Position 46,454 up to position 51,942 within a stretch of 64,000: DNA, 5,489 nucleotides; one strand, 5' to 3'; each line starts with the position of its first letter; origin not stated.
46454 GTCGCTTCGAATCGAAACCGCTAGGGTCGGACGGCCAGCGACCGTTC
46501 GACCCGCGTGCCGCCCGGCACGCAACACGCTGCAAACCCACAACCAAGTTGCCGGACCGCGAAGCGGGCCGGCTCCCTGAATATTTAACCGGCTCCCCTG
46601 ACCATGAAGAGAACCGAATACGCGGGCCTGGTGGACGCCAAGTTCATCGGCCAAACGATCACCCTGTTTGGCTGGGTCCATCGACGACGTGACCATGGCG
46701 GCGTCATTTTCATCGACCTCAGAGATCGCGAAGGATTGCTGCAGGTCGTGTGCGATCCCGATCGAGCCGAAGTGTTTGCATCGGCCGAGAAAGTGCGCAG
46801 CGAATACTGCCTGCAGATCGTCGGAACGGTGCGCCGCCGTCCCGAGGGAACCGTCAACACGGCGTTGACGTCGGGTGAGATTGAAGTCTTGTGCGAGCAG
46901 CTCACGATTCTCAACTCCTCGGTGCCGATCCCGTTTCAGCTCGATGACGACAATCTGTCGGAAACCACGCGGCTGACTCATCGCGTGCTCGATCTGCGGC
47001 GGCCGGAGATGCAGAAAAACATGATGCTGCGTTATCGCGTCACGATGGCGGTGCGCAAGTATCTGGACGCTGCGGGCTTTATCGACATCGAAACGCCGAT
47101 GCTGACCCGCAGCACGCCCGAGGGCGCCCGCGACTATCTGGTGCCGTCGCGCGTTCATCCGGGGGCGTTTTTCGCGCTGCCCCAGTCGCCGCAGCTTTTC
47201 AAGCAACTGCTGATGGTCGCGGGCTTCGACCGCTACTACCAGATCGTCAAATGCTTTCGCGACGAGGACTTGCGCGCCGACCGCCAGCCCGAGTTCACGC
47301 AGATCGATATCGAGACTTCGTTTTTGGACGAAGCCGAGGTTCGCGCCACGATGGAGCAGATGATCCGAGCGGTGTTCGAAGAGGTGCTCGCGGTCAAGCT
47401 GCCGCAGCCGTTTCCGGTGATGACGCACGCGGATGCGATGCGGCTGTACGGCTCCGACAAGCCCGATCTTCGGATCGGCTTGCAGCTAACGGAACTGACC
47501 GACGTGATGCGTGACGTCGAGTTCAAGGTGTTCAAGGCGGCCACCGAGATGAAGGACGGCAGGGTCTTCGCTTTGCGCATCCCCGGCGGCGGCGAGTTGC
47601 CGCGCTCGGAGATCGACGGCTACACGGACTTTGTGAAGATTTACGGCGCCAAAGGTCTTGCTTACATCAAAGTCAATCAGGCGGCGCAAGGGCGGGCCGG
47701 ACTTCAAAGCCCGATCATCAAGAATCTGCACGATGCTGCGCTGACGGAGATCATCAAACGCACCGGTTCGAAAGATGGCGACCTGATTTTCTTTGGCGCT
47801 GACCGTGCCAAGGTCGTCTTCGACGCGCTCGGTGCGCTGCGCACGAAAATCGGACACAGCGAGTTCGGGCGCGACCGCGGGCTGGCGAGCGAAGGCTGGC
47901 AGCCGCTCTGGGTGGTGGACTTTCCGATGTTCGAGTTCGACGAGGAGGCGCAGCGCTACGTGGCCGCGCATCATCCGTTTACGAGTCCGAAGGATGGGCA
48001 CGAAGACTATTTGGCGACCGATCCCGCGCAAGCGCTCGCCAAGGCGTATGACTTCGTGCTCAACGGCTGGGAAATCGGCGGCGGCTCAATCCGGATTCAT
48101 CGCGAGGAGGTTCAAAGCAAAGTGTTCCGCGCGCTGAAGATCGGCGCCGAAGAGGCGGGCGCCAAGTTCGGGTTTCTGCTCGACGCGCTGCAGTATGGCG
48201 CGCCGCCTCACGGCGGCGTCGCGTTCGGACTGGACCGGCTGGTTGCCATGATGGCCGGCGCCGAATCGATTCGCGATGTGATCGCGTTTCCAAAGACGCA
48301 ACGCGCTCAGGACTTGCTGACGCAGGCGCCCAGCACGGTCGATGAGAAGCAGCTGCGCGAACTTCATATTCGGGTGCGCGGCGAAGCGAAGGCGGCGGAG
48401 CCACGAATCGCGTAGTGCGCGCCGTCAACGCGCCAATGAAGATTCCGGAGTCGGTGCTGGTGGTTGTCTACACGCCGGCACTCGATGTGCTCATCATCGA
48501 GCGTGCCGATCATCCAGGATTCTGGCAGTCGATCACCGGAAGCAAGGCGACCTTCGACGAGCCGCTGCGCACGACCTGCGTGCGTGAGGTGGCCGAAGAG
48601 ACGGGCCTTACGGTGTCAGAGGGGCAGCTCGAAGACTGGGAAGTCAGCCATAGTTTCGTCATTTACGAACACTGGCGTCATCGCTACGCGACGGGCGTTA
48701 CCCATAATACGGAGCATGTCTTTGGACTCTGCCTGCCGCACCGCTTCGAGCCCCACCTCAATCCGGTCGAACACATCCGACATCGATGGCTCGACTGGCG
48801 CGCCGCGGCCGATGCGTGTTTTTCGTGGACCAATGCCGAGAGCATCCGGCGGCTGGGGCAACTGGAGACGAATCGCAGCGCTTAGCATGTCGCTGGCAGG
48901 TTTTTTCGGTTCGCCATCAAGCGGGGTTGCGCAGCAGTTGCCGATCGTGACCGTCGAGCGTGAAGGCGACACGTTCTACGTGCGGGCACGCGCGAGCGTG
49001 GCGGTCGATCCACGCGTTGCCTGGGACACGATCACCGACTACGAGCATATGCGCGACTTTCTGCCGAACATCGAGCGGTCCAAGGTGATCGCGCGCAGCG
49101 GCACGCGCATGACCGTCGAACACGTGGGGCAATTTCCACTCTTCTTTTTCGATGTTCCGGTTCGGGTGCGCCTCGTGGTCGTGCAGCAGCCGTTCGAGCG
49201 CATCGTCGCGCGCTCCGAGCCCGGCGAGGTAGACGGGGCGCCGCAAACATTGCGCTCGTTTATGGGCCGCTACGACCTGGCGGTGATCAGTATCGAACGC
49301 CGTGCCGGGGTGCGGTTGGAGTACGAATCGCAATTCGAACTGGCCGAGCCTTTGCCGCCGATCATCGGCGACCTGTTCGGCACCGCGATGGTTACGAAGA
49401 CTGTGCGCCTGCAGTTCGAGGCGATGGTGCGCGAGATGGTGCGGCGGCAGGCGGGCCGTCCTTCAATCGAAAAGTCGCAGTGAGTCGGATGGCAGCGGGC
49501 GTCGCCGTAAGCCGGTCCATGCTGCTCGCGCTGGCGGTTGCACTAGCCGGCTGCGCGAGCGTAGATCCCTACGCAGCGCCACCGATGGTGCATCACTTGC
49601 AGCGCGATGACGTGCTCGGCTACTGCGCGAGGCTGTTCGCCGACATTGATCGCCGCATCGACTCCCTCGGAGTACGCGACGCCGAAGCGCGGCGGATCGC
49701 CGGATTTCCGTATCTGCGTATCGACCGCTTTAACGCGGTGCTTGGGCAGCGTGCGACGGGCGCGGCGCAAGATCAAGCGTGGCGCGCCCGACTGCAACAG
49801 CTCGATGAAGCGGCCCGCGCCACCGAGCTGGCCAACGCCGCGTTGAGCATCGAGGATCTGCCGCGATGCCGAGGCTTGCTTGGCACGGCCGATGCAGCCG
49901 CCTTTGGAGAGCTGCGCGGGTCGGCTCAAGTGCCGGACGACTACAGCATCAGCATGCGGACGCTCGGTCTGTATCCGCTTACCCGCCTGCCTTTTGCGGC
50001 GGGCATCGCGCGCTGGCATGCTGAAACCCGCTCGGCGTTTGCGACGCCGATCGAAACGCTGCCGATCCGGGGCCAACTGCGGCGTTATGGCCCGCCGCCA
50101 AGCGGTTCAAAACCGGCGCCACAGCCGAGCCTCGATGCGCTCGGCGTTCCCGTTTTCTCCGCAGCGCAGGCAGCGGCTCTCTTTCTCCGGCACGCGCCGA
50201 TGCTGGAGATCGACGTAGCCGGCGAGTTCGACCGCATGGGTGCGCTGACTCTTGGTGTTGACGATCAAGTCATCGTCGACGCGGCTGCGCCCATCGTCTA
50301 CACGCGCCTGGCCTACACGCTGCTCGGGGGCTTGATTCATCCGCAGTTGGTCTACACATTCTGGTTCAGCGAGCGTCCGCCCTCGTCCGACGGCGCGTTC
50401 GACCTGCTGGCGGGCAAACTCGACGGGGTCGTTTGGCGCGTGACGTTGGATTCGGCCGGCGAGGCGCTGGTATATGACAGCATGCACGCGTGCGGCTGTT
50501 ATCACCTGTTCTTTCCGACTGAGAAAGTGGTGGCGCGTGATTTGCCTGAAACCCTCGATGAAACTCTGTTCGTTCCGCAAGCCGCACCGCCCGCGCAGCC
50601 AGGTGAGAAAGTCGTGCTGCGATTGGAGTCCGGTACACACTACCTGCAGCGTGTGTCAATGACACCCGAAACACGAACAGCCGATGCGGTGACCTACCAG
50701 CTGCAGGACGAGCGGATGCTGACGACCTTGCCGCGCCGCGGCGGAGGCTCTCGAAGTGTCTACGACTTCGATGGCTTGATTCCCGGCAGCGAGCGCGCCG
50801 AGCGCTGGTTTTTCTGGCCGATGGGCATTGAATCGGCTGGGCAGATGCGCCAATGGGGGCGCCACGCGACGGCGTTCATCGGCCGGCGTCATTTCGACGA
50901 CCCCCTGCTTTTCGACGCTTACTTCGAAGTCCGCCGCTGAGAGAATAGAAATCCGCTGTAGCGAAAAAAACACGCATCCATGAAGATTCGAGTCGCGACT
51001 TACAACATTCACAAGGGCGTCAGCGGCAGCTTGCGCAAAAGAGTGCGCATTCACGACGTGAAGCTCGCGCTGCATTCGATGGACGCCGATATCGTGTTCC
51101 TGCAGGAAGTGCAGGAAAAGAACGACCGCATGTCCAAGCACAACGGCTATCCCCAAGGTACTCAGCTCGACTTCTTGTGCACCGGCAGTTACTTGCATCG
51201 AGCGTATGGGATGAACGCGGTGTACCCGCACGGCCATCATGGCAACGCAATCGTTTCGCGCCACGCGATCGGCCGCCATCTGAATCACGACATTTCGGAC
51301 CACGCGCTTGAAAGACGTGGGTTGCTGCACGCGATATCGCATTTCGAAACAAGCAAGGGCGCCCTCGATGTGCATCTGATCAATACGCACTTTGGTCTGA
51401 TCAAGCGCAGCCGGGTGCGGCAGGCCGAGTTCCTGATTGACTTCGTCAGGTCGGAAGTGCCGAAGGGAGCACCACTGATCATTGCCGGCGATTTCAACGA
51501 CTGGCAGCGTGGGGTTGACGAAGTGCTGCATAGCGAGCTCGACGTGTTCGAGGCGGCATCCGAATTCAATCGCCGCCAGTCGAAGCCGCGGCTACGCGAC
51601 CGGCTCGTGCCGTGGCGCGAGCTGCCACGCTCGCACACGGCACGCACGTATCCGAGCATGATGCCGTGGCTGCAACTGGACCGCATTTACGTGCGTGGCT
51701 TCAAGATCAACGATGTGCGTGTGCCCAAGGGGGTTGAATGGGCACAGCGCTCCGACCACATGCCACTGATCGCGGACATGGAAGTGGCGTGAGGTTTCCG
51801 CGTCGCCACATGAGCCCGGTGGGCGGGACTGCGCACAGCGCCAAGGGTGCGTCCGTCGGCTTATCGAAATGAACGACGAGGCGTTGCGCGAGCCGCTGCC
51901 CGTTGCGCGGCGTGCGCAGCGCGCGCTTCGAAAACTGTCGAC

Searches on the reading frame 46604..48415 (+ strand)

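Call 19: search_protein_families(library=pfam, proteins=[window:46604-48415:+], max_evalue=0.001)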
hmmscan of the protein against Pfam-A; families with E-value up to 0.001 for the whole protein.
window:46604-48415:+ (603 aa): 3 families
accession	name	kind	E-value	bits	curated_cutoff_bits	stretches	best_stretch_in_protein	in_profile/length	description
PF00152.25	tRNA-synt_2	-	6.5e-123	410.1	25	1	120-566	2-308/308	tRNA synthetases class II (D, K and N)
PF02938.19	GAD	-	1.3e-21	77.1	23.4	1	316-409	7-95/95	GAD domain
PF01336.31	tRNA_anti-codon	-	1.8e-18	66.7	27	1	19-103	1-75/75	OB-fold nucleic acid binding domain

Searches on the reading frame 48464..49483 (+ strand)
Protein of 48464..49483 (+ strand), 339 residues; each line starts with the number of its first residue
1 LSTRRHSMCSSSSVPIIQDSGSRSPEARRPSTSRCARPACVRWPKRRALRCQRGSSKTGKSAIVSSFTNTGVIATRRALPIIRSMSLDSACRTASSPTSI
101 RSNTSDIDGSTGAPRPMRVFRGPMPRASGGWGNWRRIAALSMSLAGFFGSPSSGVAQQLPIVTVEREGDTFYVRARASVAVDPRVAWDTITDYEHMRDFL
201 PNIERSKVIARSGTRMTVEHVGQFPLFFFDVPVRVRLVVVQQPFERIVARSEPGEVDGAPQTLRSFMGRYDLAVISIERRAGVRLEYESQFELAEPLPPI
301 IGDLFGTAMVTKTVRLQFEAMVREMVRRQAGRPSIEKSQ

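Call 54: search_protein_families(library=pfam, proteins=[window:48464-49483:+], max_evalue=0.00001)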
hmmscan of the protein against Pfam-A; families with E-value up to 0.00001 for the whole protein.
window:48464-49483:+ (339 aa): 2 families
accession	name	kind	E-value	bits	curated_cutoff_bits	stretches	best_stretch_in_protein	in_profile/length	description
PF03364.25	Polyketide_cyc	-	2.9e-09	37.7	23.4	1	179-312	1-120/126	Polyketide cyclase / dehydrase and lipid transport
PF10604.15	Polyketide_cyc2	-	2.5e-08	34.8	27.4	1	173-325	4-141/142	Polyketide cyclase / dehydrase and lipid transport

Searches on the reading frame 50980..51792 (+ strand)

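Call 54: search_protein_families(library=pfam, proteins=[window:50980-51792:+], max_evalue=0.00001)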
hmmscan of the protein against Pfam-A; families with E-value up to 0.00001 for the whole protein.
window:50980-51792:+ (270 aa): 1 family
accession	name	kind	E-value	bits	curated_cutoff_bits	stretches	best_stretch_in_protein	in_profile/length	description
PF03372.29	Exo_endo_phos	-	3.8e-18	66.5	24.5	1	6-260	1-225/225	Endonuclease/Exonuclease/phosphatase family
